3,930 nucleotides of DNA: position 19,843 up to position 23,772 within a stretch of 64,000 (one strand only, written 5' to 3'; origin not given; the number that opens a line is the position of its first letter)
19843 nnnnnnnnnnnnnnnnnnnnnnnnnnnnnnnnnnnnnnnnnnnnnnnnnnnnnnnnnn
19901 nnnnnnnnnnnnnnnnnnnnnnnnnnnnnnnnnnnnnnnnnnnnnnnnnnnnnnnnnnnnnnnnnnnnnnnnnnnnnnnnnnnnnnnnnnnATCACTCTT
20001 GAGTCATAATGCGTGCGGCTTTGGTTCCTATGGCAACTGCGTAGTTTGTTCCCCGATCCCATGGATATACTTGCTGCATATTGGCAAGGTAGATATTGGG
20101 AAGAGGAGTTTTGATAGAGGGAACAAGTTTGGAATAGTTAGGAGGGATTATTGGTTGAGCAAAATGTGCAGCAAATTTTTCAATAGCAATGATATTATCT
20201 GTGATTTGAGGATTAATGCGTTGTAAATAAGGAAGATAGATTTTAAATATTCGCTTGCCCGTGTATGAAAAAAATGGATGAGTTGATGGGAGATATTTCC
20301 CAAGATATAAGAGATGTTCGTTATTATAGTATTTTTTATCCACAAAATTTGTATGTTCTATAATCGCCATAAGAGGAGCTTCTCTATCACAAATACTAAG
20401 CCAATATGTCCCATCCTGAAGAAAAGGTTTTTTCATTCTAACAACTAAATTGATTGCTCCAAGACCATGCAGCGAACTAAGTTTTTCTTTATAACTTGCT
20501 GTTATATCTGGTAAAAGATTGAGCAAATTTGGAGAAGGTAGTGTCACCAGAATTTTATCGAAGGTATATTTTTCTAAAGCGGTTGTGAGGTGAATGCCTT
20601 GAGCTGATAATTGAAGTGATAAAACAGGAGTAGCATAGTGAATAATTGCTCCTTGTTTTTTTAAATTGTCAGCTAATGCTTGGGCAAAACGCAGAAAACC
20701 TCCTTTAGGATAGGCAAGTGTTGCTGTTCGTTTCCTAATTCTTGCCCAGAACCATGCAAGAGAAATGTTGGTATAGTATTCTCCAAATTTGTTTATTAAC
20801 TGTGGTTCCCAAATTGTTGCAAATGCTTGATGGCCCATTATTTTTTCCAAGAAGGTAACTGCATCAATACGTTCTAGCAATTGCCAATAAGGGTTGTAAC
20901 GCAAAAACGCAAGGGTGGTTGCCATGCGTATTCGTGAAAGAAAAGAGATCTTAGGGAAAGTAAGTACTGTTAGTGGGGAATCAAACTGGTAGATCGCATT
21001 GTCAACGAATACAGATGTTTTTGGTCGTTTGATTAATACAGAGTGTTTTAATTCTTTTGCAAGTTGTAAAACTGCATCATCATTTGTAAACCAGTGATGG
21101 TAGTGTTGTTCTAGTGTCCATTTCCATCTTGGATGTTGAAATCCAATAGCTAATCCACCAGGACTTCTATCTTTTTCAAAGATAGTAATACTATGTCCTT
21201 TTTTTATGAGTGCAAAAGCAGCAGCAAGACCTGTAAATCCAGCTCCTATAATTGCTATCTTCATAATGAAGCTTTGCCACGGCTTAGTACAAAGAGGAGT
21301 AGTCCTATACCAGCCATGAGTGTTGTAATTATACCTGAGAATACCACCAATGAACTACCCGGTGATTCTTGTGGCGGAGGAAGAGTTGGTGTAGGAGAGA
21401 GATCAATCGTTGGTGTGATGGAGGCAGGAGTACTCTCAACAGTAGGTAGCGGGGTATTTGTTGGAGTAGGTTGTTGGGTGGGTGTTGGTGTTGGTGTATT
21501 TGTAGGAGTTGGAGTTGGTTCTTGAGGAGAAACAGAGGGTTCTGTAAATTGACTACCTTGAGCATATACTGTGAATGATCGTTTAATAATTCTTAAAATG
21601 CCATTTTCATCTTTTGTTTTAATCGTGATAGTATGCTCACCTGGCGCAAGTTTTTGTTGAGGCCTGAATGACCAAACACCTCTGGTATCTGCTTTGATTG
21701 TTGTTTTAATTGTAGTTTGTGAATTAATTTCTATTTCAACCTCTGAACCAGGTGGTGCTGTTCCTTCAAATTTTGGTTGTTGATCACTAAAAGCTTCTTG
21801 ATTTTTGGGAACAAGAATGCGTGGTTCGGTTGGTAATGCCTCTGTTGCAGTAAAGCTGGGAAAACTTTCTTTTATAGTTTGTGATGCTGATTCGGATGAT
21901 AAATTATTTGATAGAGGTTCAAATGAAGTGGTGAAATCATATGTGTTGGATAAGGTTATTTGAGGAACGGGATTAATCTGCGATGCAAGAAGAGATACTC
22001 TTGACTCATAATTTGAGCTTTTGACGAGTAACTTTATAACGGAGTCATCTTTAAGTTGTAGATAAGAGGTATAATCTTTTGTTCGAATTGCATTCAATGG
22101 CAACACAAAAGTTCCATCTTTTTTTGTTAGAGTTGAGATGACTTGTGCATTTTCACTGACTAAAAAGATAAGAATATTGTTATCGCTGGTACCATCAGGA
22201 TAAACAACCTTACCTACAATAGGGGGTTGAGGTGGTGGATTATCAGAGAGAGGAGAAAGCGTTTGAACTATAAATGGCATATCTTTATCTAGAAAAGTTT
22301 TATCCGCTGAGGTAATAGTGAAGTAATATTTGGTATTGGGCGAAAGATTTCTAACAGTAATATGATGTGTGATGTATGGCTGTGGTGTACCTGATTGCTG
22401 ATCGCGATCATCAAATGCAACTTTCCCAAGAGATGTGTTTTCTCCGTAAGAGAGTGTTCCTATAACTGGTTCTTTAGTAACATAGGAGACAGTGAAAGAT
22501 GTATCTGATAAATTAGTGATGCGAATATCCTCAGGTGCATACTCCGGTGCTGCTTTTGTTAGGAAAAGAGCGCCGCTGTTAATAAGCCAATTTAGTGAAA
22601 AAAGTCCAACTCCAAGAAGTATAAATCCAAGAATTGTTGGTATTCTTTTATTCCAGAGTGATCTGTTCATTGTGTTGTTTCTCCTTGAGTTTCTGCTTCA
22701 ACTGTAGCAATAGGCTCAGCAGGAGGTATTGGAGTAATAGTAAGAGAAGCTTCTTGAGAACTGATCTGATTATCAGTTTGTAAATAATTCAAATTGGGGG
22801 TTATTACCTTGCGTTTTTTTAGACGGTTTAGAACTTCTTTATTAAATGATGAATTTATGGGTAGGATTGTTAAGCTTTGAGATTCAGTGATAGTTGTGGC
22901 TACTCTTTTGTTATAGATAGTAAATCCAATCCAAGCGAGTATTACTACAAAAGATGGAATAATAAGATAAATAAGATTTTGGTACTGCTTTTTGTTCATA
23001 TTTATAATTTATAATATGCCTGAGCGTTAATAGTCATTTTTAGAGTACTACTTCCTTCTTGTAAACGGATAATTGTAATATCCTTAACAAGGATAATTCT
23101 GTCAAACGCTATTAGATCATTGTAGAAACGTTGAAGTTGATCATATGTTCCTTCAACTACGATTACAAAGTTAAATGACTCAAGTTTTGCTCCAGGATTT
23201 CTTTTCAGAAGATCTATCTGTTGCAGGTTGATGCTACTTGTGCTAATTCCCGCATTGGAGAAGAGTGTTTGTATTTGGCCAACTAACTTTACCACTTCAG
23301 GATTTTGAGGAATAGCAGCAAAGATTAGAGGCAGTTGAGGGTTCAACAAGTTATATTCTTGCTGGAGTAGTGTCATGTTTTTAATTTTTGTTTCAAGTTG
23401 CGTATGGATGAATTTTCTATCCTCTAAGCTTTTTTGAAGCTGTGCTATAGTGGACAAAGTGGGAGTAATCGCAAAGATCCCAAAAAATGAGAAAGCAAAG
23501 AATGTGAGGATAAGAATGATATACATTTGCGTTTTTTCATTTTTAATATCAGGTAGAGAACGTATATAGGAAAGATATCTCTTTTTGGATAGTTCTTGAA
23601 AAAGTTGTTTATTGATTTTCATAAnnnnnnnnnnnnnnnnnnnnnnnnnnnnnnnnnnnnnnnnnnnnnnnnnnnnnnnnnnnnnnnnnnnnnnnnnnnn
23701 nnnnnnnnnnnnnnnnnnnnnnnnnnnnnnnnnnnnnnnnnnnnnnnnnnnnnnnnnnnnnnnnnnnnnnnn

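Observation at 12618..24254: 11.6 kb, 10-gene co-directional cluster coupling PilN/PilO-like proteins, a Pro/Thr-linker surface protein and a GT-C glycosylation toolkit: candidate undescribed surface-protein glycosylation/assembly system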

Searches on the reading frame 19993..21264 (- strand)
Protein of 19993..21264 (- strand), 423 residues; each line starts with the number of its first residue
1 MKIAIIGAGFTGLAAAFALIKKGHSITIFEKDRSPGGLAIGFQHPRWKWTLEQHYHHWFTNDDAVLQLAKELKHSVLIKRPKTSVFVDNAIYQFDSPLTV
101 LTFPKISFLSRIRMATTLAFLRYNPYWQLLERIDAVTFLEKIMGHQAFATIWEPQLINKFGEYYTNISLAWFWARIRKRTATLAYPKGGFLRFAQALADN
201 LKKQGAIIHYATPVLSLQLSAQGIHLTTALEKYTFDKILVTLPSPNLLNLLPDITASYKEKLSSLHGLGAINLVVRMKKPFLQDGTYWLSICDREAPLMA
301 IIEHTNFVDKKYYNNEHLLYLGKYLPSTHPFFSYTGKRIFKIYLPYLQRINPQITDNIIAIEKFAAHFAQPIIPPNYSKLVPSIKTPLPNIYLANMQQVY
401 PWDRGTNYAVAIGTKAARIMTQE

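Call 3: search_protein_families(library=pfam, proteins=[window:19993-21264:-], max_evalue=0.01)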
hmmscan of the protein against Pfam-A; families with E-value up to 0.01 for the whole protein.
window:19993-21264:- (423 aa): 12 families
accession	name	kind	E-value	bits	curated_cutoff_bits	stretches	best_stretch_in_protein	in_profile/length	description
PF01593.30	Amino_oxidase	-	1.4e-21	77.7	19.8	1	10-418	1-440/443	Flavin containing amine oxidoreductase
PF01266.30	DAO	-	1.1e-12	48.7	27.9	1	2-37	1-40/353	FAD dependent oxidoreductase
PF13450.12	NAD_binding_8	-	9e-12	45.5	21.9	1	5-72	1-68/68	NAD(P)-binding Rossmann-like domain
PF00070.33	Pyr_redox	-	6e-06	27.1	22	0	2-32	1-31/82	Pyridine nucleotide-disulphide oxidoreductase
PF07992.20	Pyr_redox_2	-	5e-05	23.3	26.1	1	1-35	1-31/291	Pyridine nucleotide-disulphide oxidoreductase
PF13454.12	NAD_binding_9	-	9.9e-05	22.8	21.8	1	4-39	1-40/155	FAD-NAD(P)-binding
PF03486.20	HI0933_like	-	0.00021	21.2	50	1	2-36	2-36/244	HI0933-like protein Rossmann domain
PF00890.30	FAD_binding_2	-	0.00049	19.8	20.4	1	3-37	2-36/414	FAD binding domain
PF01946.23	Thi4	-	0.00075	19.2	26.2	1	2-38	19-56/235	Thi4 family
PF12831.13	FAD_oxidored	-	0.00086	19.1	27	1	3-39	2-38/416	FAD dependent oxidoreductase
PF06100.17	MCRA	-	0.0024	17.2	23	1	3-46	4-51/495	MCRA family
PF03721.20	UDPG_MGDP_dh_N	-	0.0086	16.1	27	0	1-33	1-33/187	UDP-glucose/GDP-mannose dehydrogenase family, NAD binding domain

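Call 4: search_protein_families(library=ncbifam, proteins=[window:19993-21264:-], max_evalue=0.01)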
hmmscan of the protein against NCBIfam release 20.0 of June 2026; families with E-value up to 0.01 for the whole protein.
window:19993-21264:- (423 aa): 67 families (the best 25 are shown)
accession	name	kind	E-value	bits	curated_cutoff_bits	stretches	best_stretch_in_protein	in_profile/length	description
NF005560.0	PRK07233.1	equivalog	1.2e-116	390.2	252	1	1-422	1-430/435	hypothetical protein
TIGR03467.1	HpnE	equivalog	1.7e-18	67.1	283.05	1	3-279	1-296/430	hydroxysqualene dehydroxylase HpnE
NF005547.0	PRK07208.1-3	equivalog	1.1e-17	63.9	380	1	2-256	6-274/465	hypothetical protein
NF005548.0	PRK07208.1-4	equivalog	1.1e-11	44.1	389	1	2-100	5-101/488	hypothetical protein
NF058655.1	CrtID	equivalog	1.3e-10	40.7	640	1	3-49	1-47/478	bifunctional phytoene desaturase/3,4-desaturase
NF005545.0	PRK07208.1-1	equivalog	1.5e-10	40.1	451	1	2-116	9-119/504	hypothetical protein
TIGR02734.1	crtI_fam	subfamily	2.5e-10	39.7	238.1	1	4-40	2-38/504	phytoene desaturase family protein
NF009410.0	PRK12771.1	subfamily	3e-09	36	516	1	2-38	140-176/566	NAD(P)-binding protein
NF009409.0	PRK12770.1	subfamily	1.2e-08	34.4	343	1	2-46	20-63/360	putative glutamate synthase subunit beta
NF009454.0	PRK12814.1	equivalog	1.6e-08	33.4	916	1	2-39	195-232/657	putative NADPH-dependent glutamate synthase small subunit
TIGR02733.1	desat_CrtD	equivalog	2.1e-08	33.3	549.7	1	2-48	3-49/492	C-3',4' desaturase CrtD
NF045637.1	carotdesatCrtDProt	equivalog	3.1e-08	32.6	580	1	3-37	1-35/485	1-hydroxycarotenoid 3,4-desaturase CrtD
TIGR00562.1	proto_IX_ox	equivalog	7.5e-08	31.4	97.85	1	2-122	4-130/470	protoporphyrinogen oxidase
NF005243.0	PRK06753.1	equivalog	1.7e-07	30.4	365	1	1-41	1-41/374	hypothetical protein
TIGR03197.1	MnmC_Cterm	equivalog_domain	1.9e-07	30.5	174.2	1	2-39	1-38/400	FAD-dependent 5-carboxymethylaminomethyl-2-thiouridine(34) oxidoreductase MnmC1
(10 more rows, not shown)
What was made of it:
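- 19993..21264 (-): Cytoplasmic FAD-dependent oxidoreductase of the amine-oxidase / phytoene-desaturase-like superfamily (PRK07233 family). PF01593 at 77.7 bits and NF005560 PRK07233 at 390 bits against a cut-off of 252 (calls 3, 4).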

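Call 34: search_solved_structures(query=window:19993-21264:-, max_evalue=0.001)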
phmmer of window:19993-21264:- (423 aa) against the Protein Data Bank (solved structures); distinct sequences matched with E-value up to 0.001: 7.
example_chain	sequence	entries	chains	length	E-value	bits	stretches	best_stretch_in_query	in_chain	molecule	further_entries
4rep_A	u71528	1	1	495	1e-05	28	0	4-46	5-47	Gamma-carotene desaturase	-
7rt0_A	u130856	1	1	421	4.8e-05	25.8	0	2-39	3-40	4-methylaminobutanoate oxidase (methylamine-forming)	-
3oc4_A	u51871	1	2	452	0.00022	23.6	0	1-82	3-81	Oxidoreductase, pyridine nucleotide-disulfide family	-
5vj7_A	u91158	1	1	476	0.00034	23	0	2-39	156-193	Oxidoreductase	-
5z2g_A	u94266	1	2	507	0.00038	22.9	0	3-51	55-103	L-amino acid oxidase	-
7mfm_I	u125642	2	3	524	0.00059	22.2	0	2-43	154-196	Glutamate synthase (NADPH) small chain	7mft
1f8r_A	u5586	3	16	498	0.00067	22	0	3-49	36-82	L-AMINO ACID OXIDASE | L-amino-acid oxidase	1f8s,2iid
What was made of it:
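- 19993..21264 (-): No close solved structure (call 34).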

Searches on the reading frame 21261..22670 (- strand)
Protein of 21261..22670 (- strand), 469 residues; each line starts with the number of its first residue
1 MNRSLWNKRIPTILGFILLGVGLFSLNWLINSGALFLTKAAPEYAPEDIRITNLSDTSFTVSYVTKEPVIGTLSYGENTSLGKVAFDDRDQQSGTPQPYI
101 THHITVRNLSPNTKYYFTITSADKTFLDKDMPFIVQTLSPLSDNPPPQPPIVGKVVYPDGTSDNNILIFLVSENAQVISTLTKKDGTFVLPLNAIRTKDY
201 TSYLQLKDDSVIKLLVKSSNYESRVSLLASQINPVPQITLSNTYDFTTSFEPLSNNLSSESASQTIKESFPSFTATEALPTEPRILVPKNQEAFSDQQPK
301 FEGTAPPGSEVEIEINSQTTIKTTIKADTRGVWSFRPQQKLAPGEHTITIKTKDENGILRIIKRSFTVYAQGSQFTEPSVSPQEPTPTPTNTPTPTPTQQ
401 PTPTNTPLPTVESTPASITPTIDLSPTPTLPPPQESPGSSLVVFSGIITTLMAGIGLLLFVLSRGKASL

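Call 3: search_protein_families(library=pfam, proteins=[window:21261-22670:-], max_evalue=0.01)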
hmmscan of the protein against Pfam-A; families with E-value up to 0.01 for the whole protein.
window:21261-22670:- (469 aa): 4 families
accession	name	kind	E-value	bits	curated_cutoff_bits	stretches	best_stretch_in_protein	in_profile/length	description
PF19077.6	Big_13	-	1.1e-10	42.4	27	1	295-357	25-88/102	Bacterial Ig-like domain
PF16656.11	Pur_ac_phosph_N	-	1.3e-08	35.7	30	1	46-123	1-82/93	Purple acid Phosphatase, N-terminal domain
PF00041.27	fn3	-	0.00017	22.1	25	1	45-121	2-68/84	Fibronectin type III domain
PF17936.7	Big_6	-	0.00083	20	27.6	0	292-357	8-71/83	Bacterial Ig domain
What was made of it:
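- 21261..22670 (-): Surface protein ('SURF'). It has a long signal peptide with a conserved W......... motif, an fn3-like domain, a Big_13 Ig-like domain, a Pro/Thr-rich stalk, a C-terminal hydrophobic segment and a basic tail. The window reads QESPGSS...SRGKASL where orthologs read LPPTG. Pfam Pur_ac_phosph_N/fn3 and Big_13 (call 3).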

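Call 4: search_protein_families(library=ncbifam, proteins=[window:21261-22670:-], max_evalue=0.01)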
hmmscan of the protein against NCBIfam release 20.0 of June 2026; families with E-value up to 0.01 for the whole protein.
window:21261-22670:- (469 aa): 2 families
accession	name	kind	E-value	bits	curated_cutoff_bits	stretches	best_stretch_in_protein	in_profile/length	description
NF033510.3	Ca_tandemer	repeat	3.6e-08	33.7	50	1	295-357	29-93/96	Ca2+-stabilized repeat-containing adhesin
NF040520.1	Ig_like_BLP2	equivalog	2.3e-06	26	750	1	295-369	536-608/730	Ig-like repeat protein Blp2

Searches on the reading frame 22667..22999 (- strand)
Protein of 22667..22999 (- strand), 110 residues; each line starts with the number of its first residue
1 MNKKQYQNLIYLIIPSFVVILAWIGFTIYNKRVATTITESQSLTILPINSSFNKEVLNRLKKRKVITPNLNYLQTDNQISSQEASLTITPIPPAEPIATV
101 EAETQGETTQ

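Call 3: search_protein_families(library=pfam, proteins=[window:22667-22999:-], max_evalue=0.01)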
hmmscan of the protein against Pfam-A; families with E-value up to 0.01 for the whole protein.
window:22667-22999:- (110 aa): 0 families

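Call 4: search_protein_families(library=ncbifam, proteins=[window:22667-22999:-], max_evalue=0.01)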
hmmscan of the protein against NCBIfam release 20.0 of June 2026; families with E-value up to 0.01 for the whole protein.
window:22667-22999:- (110 aa): 0 families
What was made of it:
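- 22667..22999 (-): Small bitopic protein ('s'): an N-terminal TM segment, a short conserved motif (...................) and a Ser/Thr/Pro-rich tail. No family hit (calls 3, 4).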

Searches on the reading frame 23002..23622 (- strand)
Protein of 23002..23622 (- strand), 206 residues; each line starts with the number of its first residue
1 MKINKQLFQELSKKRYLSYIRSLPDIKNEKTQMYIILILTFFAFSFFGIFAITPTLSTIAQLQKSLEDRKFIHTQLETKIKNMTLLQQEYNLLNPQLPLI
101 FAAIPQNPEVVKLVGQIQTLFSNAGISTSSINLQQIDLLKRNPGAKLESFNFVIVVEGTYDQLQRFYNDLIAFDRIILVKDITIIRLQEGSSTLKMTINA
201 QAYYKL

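Call 3: search_protein_families(library=pfam, proteins=[window:23002-23622:-], max_evalue=0.01)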
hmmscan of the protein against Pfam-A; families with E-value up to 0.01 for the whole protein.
window:23002-23622:- (206 aa): 2 families
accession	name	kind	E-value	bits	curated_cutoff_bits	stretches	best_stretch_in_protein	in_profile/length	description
PF04350.18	PilO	-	2.9e-13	50.6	22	1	68-203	10-141/145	Pilus assembly protein, PilO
PF10741.14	T2SSM_b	-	0.0023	18.2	21.7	1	112-194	18-97/111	Type II secretion system (T2SS), protein M subtype b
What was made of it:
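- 23002..23622 (-): PilO-family bitopic membrane protein. PF04350 PilO at 50.6 bits against a cut-off of 22 (call 3).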

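Call 4: search_protein_families(library=ncbifam, proteins=[window:23002-23622:-], max_evalue=0.01)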
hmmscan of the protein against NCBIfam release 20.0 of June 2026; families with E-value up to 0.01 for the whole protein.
window:23002-23622:- (206 aa): 1 family
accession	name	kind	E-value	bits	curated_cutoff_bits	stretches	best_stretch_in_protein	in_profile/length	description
NF040576.1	T2SS_GspM_XpsM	equivalog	0.0027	17.4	60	1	37-185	5-151/180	type II secretion system protein GspM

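Call 15: find_encoding_contigs(protein=window:23002-23622:-, flank=10000, max_places=6)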
Protein window:23002-23622:- (206 aa): 1 contig read that carries it; 1 place shown.
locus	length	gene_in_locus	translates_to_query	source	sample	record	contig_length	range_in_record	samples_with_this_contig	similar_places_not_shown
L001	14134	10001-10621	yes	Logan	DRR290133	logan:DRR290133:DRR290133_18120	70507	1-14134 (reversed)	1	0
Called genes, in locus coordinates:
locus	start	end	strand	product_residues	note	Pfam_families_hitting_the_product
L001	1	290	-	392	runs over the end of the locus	PF00009:GTP_EFTU, PF03144:GTP_EFTU_D2, PF03143:GTP_EFTU_D3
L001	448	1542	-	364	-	PF00704:Glyco_hydro_18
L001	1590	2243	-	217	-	PF02585:PIG-L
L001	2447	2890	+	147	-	PF04140:ICMT, PF04191:PEMT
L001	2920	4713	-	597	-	PF00549:Ligase_CoA, PF13607:Succ_CoA_lig (weak), PF00285:Citrate_synt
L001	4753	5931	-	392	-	PF24948:Citrate_synth_N, PF16114:Citrate_bind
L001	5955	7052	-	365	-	PF01820:Dala_Dala_lig_N, PF02222:ATP-grasp, PF02786:CPSase_L_D2, PF07478:Dala_Dala_lig_C, PF13535:ATP-grasp_4 (faint)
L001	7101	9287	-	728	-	PF00009:GTP_EFTU, PF22042:EF-G_D2, PF03144:GTP_EFTU_D2, PF14492:EFG_III, PF16658:RF3_C (weak), PF03764:EFG_IV, PF00679:EFG_C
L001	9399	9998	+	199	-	-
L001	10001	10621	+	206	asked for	PF04350:PilO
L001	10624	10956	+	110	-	-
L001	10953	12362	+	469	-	PF16656:Pur_ac_phosph_N, PF19077:Big_13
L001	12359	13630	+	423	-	PF00070:Pyr_redox (faint), PF01266:DAO, PF01593:Amino_oxidase, PF13450:NAD_binding_8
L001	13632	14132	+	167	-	?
